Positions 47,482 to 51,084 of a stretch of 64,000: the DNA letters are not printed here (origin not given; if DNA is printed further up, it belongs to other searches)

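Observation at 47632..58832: Atypical helicase + DUF1998 defence module led by an 1100-aa protein of unknown function (DISARM/Druantia-like, but missing the PLD nuclease and a dedicated methylase)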

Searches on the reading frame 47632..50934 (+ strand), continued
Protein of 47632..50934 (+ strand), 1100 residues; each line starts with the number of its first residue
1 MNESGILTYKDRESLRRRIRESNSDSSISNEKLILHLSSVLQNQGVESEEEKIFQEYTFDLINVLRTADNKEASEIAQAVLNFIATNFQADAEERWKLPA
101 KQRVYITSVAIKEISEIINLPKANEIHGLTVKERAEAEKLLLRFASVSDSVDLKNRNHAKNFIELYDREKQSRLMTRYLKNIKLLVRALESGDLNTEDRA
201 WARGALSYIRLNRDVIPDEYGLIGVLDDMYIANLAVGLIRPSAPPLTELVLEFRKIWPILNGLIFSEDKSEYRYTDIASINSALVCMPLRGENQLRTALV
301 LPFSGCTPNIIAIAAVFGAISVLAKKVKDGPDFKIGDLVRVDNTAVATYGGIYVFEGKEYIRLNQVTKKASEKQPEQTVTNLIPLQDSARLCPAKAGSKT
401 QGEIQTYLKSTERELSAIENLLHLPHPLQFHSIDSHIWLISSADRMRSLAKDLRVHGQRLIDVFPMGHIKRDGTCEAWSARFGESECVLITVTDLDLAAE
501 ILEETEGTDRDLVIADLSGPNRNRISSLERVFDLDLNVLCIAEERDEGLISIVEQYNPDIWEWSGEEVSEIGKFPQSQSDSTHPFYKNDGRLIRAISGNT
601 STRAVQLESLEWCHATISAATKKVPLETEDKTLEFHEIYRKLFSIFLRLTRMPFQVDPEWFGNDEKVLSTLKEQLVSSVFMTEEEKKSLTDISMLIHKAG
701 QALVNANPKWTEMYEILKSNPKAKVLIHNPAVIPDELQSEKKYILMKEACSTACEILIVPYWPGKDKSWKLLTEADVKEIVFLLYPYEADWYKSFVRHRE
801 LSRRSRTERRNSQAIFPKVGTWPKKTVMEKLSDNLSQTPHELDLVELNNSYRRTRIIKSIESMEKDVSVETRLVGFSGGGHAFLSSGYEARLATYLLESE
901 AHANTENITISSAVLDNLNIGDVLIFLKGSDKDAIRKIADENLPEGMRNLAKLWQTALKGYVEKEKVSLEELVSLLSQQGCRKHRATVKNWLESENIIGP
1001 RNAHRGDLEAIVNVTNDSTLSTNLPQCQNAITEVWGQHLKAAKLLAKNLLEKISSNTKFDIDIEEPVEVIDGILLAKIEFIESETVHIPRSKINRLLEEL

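Call 35: find_encoding_contigs(protein=P0018, flank=10000, max_places=2)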
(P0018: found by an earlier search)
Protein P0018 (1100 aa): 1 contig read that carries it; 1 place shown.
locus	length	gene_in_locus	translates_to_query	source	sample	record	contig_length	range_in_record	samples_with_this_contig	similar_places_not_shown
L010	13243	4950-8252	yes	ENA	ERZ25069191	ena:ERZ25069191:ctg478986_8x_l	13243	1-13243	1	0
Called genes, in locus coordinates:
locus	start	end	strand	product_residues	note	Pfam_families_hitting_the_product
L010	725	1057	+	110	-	-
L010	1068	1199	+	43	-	-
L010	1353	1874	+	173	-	-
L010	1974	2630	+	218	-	PF05066:HARE-HTH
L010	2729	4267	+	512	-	PF00145:DNA_methylase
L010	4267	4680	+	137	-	PF03852:Vsr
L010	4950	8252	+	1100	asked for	-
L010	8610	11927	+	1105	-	PF00271:Helicase_C (weak)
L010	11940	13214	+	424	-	-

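Call 39: search_protein_families(library=padloc, proteins=[L003:3615-5369:+, L007:13285-15036:+, L007:20715-22646:+, L008:14415-15575:-, L008:15575-16555:-, L010:2729-4267:+, L010:1974-2630:+, L005:11328-12914:-, L007:10001-13285:+, L005:303-1019:+], max_evalue=0.001)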
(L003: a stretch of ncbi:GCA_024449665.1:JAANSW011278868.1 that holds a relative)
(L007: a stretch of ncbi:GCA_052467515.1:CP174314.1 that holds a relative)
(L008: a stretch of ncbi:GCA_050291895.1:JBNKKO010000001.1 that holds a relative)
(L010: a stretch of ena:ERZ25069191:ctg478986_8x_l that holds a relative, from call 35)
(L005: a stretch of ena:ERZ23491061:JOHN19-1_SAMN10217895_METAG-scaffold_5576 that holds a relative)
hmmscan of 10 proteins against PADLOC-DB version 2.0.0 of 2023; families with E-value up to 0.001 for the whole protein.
L003:3615-5369:+ (584 aa): 13 families
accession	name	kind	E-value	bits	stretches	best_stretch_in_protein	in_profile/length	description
PDLC03813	RTasNERD-Hel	-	3.8e-46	156.3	1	1-560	1-512/519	DRT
PDLC01087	C3a187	-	1.7e-17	61.5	1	16-572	17-554/559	NERD+UvrD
PDLC04173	GajB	-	1.1e-07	29.2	1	452-560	356-463/471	-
PDLC00104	GajB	-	1.9e-06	24.9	1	218-307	3-96/574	UrvD helicase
PDLC00141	GajB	-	2.2e-06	24.3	1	228-308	10-98/572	UrvD helicase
PDLC00132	GajB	-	2e-05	21.4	1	218-306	3-92/625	UrvD helicase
PDLC03921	MkoA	-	2.8e-05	20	1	27-141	27-133/1607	-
PDLC00109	GajB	-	2.9e-05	20.7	0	241-305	14-76/647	UrvD helicase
PDLC00122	GajB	-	7.3e-05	19.8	0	219-303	5-87/502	UrvD helicase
PDLC05014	PDC-S41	-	0.00019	17.9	0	229-315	229-322/657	-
PDLC03802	RTasHel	-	0.00035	17.5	0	235-304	20-94/675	DRT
PDLC00107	GajB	-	0.00058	16.6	0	510-567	479-535/587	UrvD helicase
PDLC02420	Aga_SIR2-PNTD1-PNTD2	-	0.0006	16.1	0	206-316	186-303/1010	Class I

L007:13285-15036:+ (583 aa): 11 families
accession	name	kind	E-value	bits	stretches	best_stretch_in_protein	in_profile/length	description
PDLC03813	RTasNERD-Hel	-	7e-46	155.4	1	1-561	1-512/519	DRT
PDLC01087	C3a187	-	3.1e-18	63.9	1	15-576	16-557/559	NERD+UvrD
PDLC04173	GajB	-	1.9e-07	28.4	1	520-561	426-463/471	-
PDLC00109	GajB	-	3.5e-06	23.7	0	341-419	174-247/647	UrvD helicase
PDLC01734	typeIV_RecD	-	8e-06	22.4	0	212-250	334-372/763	RecD_0_IVD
PDLC03802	RTasHel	-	1e-05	22.6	0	234-310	20-95/675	DRT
PDLC00122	GajB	-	1.9e-05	21.8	0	514-579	425-488/502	UrvD helicase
PDLC03921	MkoA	-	2.8e-05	20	1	33-140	28-132/1607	-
PDLC00107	GajB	-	0.00031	17.5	0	514-541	482-509/587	UrvD helicase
PDLC00120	GajB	-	0.0004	17.7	0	453-579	313-451/458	UrvD helicase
PDLC02350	AbiO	-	0.00093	16.1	0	218-268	179-228/468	AbiO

L007:20715-22646:+ (643 aa): 0 families

L008:14415-15575:- (386 aa): 3 families
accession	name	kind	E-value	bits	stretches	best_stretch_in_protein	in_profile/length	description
PDLC03203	mREase_II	-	1.1e-155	516.7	1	2-383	7-389/393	Type II methyl-directed restriction enzyme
PDLC03206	mREase_II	-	2.8e-37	126.3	1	58-370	74-399/434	Type II methyl-directed restriction enzyme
PDLC04806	PDC-S02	-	2.4e-05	21.8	1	232-369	172-302/324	-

L008:15575-16555:- (326 aa): 49 families (the best 25 are shown)
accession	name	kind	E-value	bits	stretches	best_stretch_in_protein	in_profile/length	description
PDLC02654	DrmMII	-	3.6e-67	224.9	1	2-311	5-316/322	DrmMII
PDLC03378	MTase_II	-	2.1e-37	127.2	1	1-316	3-329/344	Type II methyltransferase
PDLC03234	MTase_II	-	2e-32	110.9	1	1-178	5-190/375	Type II methyltransferase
PDLC03270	MTase_II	-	6.3e-28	95.7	1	1-167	1-166/309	Type II methyltransferase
PDLC03272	MTase_II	-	1.1e-26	92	1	1-314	75-387/407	Type II methyltransferase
PDLC00027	DruM2|DruM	-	2.4e-24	84.4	1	1-184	12-193/361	DNA cytosine methylase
PDLC00033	DruM2|DruM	-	6.6e-24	82.9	1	2-186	23-214/368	DNA cytosine methylase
PDLC03326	MTase_II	-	6.4e-23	79.6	1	2-175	6-188/412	Type II methyltransferase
PDLC00026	DruM2|DruM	-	1.4e-19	68.8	1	3-194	7-197/336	DNA cytosine methylase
PDLC00031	DruM2|DruM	-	4.9e-19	66.7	1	2-182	13-191/361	DNA cytosine methylase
PDLC03343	MTase_II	-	1.7e-18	64.8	1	1-166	6-171/462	Type II methyltransferase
PDLC03237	MTase_II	-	3.1e-16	56.5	1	3-171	796-977/1036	Type II methyltransferase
PDLC02650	DrmMII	-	4.6e-15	53.5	2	3-118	11-136/435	DrmMII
PDLC03731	oMTase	-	5.7e-14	49.9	1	4-167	17-179/326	orphan methyltransferase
PDLC03307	MTase_II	-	1.1e-13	49.2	1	1-124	1-120/382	Type II methyltransferase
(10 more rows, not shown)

L010:2729-4267:+ (512 aa): 57 families (the best 25 are shown)
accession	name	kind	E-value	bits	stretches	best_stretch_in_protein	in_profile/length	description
PDLC02649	DrmMII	-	7.6e-96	319.6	2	6-317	3-279/422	DrmMII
PDLC03232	MTase_II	-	1.5e-70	236.3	2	413-507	367-461/465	Type II methyltransferase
PDLC03234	MTase_II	-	5.9e-66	221.3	2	236-507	153-367/375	Type II methyltransferase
PDLC03378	MTase_II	-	2.1e-61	206.2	2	113-508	52-332/344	Type II methyltransferase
PDLC02656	DrmMII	-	8e-60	201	1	6-506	3-469/491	DrmMII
PDLC03326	MTase_II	-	4.6e-52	175.6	2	237-511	155-381/412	Type II methyltransferase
PDLC03272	MTase_II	-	1.2e-46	157.7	1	3-508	70-392/407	Type II methyltransferase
PDLC00033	DruM2|DruM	-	3.6e-46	156.1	1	9-507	23-365/368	DNA cytosine methylase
PDLC02648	DrmMII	-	2.3e-43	146.7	2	418-504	359-449/468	DrmMII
PDLC00026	DruM2|DruM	-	2e-42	143.9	1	10-508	7-320/336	DNA cytosine methylase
PDLC03231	MTase_II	-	3e-40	136.4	2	392-503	362-463/488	Type II methyltransferase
PDLC03225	MTase_II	-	6.4e-40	135.4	3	450-510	542-602/615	Type II methyltransferase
PDLC03307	MTase_II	-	2.5e-38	130.3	2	126-263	65-195/382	Type II methyltransferase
PDLC02650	DrmMII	-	2.9e-36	123.3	3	98-185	57-139/435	DrmMII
PDLC03237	MTase_II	-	1.5e-35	120.4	2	430-507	716-792/1036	Type II methyltransferase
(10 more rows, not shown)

L010:1974-2630:+ (218 aa): 0 families

L005:11328-12914:- (528 aa): 56 families (the best 25 are shown)
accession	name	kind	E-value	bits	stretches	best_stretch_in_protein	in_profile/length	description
PDLC02649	DrmMII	-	3.8e-98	327.2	2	2-300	2-260/422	DrmMII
PDLC03232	MTase_II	-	1.4e-71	239.7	2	379-523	327-461/465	Type II methyltransferase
PDLC03378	MTase_II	-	8.2e-67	223.9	2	4-304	2-217/344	Type II methyltransferase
PDLC03234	MTase_II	-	8.8e-66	220.7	2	229-525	144-369/375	Type II methyltransferase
PDLC02656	DrmMII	-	1.2e-63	213.7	1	3-526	3-473/491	DrmMII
PDLC03326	MTase_II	-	2.8e-52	176.3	3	434-523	286-377/412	Type II methyltransferase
PDLC02648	DrmMII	-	8.1e-48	161.4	2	434-524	359-453/468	DrmMII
PDLC00033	DruM2|DruM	-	3.8e-45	152.8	2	3-298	20-239/368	DNA cytosine methylase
PDLC03272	MTase_II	-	7.2e-43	145.2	1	3-524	73-392/407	Type II methyltransferase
PDLC03307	MTase_II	-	4.5e-41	139.3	2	119-270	59-198/382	Type II methyltransferase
PDLC00026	DruM2|DruM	-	8e-41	138.7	2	3-316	3-217/336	DNA cytosine methylase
PDLC03237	MTase_II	-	7.7e-40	134.6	3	448-521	718-790/1036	Type II methyltransferase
PDLC03231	MTase_II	-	8e-40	135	1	95-518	55-462/488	Type II methyltransferase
PDLC03225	MTase_II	-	7.8e-39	131.8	3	466-519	542-595/615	Type II methyltransferase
PDLC02650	DrmMII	-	3.3e-37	126.4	2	67-264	28-245/435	DrmMII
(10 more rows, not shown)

L007:10001-13285:+ (1094 aa): 0 families

L005:303-1019:+ (238 aa): 2 families
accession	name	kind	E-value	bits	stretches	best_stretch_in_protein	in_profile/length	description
PDLC04132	HNH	-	4.2e-09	33.9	1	157-230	139-209/286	-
PDLC03662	mREase_IV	-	4.1e-06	23.6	0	162-233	459-534/560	Type IV methyl-directed restriction enzyme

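Call 40: find_homologous_proteins(query=A1, max_evalue=0.00001)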
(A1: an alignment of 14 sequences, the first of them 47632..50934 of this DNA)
Query A1 (14 sequences) (1100 aa, profile of the alignment): 16 proteins with E <= 0.00001 among 8000 candidates.
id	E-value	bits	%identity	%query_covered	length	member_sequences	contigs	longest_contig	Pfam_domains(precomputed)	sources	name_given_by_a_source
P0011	0.0e+0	1750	35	99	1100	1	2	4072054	-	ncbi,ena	ncbi:MAG: DrmE family protein [Candidatus Sedimenticola sp. 6PFRAG7]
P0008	0.0e+0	1745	37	99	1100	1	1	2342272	-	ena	-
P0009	0.0e+0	1722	35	99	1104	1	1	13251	-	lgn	-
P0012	0.0e+0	1712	36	99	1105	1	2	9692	PF24957.1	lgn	-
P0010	0.0e+0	1685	36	99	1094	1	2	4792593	-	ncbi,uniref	ncbi:DrmE family protein [Microbulbifer sp. VAAC004]|uniref:DrmE family protein n=1 Tax=unclassified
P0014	0.0e+0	1670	34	99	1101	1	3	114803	-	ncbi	-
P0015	0.0e+0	1653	34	99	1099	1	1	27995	-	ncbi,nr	ncbi:MAG: DrmE family protein [Candidatus Thiodiazotropha taylori]|nr:DrmE family protein [Candidatu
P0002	0.0e+0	1615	57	100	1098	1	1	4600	-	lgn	-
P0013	0.0e+0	1596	34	99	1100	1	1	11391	-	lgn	-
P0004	0.0e+0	1582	50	100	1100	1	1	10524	-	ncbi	-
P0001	0.0e+0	1577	100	100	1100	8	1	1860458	-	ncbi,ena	-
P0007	0.0e+0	1563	36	99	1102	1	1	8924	-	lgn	-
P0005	0.0e+0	1536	46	99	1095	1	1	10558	-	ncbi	-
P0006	0.0e+0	1499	41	99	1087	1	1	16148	-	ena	-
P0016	0.0e+0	1271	35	75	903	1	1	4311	-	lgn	-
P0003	1.2e-265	902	91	58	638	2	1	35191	-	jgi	jgi:uncharacterized membrane protein YkvA (DUF1232 family)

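Call 58: search_solved_structures(query=A1, max_evalue=1)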
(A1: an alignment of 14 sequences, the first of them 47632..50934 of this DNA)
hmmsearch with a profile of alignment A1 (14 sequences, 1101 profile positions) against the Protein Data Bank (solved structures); distinct sequences matched with E-value up to 1: 0.

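Call 61: find_encoding_contigs(protein=P0002, flank=10000, max_places=2)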
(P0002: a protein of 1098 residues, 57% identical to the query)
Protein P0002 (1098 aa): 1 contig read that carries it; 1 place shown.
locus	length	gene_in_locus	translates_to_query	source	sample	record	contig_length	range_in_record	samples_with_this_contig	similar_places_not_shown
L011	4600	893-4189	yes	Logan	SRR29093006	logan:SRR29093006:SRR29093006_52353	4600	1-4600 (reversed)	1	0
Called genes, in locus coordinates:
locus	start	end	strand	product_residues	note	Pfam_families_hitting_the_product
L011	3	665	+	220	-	?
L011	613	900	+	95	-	-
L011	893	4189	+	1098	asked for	-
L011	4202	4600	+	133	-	?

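Call 62: find_encoding_contigs(protein=P0008, flank=10000, max_places=2)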
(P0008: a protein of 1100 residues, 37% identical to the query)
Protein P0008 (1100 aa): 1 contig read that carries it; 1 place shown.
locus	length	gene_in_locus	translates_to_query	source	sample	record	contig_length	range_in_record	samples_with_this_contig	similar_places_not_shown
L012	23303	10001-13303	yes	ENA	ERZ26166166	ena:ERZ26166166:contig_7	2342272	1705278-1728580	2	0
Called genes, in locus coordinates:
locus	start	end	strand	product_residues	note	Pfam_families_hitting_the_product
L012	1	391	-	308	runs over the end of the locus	PF01025:GrpE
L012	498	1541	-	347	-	PF01628:HrcA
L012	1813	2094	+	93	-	PF02463:SMC_N (weak), PF13175:AAA_15 (weak), PF13555:AAA_29 (weak), PF13476:AAA_23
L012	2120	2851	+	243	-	-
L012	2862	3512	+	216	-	PF02463:SMC_N (weak)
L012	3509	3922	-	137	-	PF01475:FUR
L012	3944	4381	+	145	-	PF04355:BamE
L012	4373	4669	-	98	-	PF03658:Ub-RnfH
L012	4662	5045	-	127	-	PF03364:Polyketide_cyc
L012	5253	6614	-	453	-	PF00209:SNF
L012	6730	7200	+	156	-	PF01668:SmpB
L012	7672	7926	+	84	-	-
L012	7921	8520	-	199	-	PF02661:Fic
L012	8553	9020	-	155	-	PF10832:YhfG (weak)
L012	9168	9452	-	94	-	PF01381:HTH_3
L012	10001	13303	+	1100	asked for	-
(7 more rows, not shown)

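Call 64: predict_structure(alignment_id=A1)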
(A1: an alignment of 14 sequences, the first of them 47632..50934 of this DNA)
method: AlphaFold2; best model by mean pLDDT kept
length: 1100 residues; sequences in the alignment: 14
mean_pLDDT: 78.5   pTM: 0.69
mean pLDDT of the five models: 78.5, 77.9, 74.2, 72.3, 68.7
residues with pLDDT >= 90: 211; 70-90: 653; 50-70: 173; < 50: 63
segments of 3 or more residues with pLDDT < 50: 1-4, 574-580, 625-630, 827-848, 862-865, 900-907, 1056-1058, 1096-1100
pLDDT, mean of each block of 10 residues (from residue 1): 59 85 66 84 73 84 82 89 88 82 88 83 72 87 89 90 74 72 88 84 89 53 76 84 62 75 81 85 85 86 93 92 73 86 87 90 80 70 89 82 84 84 81 84 92 89 91 82 83 86 80 87 70 87 87 83 81 48 84 84 91 87 52 79 90 82 88 85 86 93 90 91 83 70 85 89 88 88 92 86 77 62 52 32 43 62 59 77 78 66 49 80 68 69 82 90 86 85 73 76 79 90 89 76 61 50 54 71 73 50
secondary structure, 60 per line:
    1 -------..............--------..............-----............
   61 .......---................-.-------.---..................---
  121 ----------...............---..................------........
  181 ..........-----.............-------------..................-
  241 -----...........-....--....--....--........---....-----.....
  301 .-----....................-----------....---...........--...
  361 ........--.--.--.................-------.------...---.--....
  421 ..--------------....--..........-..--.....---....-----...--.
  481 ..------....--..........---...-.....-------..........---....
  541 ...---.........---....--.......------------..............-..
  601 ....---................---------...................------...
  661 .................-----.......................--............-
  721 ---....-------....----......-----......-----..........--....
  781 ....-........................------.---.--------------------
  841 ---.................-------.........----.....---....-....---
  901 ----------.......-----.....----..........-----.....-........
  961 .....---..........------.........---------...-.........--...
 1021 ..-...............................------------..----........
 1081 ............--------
elements in order (helices of 4 or more, strands of 3 or more residues): H9-21 H30-43 H49-67 H71-86 H100-117 H131-145 H149-166 H173-190 H196-208 H222-239 H246-256 H258-261 E264-267 E270-273 H276-283 H287-290 E296-301 H307-326 E338-341 E345-355 E358-368 E377-384 H385-390 E391-393 H417-422 E437-440 H443-452 E466-469 E475-477 E489-492 H495-504 E512-516 H524-533 E537-543 H547-555 E559-562 H565-571 H584-597 E599-604 H608-623 H633-651 H658-677 H683-705 H708-719 E724-727 H735-738 E743-745 E754-759 H765-774 E777-784 H786-809 H844-860 E868-876 E881-885 E889-892 H894-897 E911-914 E923-927 H932-941 H947-951 H953-965 H969-978 H985-993 H1007-1015 H1018-1022 H1024-1054 E1073-1089
